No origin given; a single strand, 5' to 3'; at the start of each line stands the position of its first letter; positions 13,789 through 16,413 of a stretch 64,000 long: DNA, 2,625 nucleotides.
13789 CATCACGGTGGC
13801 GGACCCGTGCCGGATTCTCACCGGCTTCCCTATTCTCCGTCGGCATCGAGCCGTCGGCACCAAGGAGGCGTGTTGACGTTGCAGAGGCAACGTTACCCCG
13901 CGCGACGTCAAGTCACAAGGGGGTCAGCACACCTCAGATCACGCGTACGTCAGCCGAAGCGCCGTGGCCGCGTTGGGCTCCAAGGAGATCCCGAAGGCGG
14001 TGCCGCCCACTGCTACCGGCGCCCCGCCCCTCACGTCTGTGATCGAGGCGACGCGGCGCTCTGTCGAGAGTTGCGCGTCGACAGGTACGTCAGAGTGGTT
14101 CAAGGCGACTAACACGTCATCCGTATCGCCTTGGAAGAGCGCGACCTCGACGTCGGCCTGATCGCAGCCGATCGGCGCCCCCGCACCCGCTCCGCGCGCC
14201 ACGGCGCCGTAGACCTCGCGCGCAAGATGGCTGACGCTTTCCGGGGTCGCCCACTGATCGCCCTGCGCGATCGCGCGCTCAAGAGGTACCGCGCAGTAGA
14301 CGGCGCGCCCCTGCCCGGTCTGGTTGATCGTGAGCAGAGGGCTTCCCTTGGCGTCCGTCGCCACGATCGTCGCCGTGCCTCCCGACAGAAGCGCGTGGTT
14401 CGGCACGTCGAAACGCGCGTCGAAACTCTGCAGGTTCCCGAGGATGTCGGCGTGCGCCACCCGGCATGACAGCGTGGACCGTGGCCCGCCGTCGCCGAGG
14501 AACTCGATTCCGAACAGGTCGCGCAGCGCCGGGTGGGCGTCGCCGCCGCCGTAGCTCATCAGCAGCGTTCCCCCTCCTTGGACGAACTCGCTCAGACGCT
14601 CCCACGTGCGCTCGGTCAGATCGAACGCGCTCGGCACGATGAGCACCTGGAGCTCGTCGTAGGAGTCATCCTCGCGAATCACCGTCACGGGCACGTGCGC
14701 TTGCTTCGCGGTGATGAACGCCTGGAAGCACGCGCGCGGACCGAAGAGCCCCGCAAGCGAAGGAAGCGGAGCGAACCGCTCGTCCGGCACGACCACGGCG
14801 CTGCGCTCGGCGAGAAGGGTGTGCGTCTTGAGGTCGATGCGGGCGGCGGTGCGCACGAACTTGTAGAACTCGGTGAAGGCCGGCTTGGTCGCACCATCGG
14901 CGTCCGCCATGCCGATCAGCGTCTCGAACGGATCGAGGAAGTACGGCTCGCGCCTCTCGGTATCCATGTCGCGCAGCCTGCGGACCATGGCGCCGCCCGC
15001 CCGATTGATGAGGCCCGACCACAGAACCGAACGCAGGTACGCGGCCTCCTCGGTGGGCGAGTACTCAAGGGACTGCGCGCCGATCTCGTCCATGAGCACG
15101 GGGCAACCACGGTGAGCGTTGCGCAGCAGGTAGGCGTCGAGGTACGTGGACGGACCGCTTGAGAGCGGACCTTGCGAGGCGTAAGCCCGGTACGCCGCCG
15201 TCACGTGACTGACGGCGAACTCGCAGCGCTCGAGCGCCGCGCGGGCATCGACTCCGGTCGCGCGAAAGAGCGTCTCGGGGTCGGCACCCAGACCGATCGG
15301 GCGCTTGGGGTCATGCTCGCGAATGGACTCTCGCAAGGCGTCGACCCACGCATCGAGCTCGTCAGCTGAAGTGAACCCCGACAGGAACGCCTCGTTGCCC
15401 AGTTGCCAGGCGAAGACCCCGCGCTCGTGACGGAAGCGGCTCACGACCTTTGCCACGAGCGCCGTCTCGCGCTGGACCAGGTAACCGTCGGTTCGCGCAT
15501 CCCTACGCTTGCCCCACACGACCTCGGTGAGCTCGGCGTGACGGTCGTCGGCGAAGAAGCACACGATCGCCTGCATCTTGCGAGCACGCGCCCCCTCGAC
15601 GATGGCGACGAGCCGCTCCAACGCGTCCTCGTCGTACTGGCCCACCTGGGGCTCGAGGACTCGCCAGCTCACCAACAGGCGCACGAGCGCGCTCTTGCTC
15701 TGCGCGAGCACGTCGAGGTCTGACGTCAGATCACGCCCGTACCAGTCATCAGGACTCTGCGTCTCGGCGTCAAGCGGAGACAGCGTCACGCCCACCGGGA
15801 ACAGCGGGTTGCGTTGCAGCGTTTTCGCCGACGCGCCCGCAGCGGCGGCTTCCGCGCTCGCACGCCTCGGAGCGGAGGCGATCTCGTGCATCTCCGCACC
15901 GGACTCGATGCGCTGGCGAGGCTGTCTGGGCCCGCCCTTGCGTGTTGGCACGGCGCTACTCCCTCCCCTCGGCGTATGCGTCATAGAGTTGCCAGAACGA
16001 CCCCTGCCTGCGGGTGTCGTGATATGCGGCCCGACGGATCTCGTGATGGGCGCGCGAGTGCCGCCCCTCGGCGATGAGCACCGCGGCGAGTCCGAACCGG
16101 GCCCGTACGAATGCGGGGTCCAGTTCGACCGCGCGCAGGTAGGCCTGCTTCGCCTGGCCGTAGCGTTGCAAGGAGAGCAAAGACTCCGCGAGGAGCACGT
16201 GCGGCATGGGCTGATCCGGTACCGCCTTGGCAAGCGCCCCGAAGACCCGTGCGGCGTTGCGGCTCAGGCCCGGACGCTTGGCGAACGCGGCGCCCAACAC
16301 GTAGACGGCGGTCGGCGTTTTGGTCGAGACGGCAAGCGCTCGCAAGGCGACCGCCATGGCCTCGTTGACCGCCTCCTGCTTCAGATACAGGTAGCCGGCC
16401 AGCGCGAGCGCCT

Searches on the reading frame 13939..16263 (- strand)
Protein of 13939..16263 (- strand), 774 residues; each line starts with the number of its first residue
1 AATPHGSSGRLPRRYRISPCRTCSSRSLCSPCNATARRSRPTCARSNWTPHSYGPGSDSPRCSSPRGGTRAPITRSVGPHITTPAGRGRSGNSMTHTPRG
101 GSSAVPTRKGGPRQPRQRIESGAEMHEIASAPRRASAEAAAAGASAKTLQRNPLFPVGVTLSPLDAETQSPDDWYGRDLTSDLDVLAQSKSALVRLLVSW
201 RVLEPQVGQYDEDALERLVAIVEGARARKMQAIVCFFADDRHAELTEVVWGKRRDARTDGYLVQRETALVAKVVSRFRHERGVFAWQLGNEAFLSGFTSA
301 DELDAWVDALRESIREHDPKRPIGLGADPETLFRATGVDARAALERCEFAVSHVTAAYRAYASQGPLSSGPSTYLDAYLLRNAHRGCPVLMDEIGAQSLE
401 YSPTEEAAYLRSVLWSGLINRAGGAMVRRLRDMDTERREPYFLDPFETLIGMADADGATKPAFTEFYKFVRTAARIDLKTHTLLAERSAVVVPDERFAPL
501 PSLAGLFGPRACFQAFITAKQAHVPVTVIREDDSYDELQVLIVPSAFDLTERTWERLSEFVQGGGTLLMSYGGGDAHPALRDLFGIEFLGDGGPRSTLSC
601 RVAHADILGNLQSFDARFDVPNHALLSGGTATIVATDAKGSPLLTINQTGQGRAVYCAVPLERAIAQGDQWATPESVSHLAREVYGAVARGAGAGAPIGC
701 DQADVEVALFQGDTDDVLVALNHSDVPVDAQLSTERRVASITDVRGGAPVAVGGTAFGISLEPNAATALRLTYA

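Call 33: search_protein_families(library=pfam, proteins=[window:13939-16263:-], max_evalue=0.0001)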
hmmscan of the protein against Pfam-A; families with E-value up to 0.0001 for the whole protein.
window:13939-16263:- (774 aa): 4 families
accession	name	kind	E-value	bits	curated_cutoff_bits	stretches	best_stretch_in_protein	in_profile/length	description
PF08532.16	Glyco_hydro_42M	-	4.6e-10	39.8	25.8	1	518-665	38-192/207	Beta-galactosidase trimerisation domain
PF00150.24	Cellulase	-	6.7e-08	32.8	23.5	1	169-326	16-166/272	Cellulase (glycosyl hydrolase family 5)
PF14258.12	DUF4350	-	3.8e-05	24.5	30.4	0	520-595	17-94/181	Domain of unknown function (DUF4350)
PF02449.21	Glyco_hydro_42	-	5.2e-05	23.2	21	0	171-223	4-57/376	Beta-galactosidase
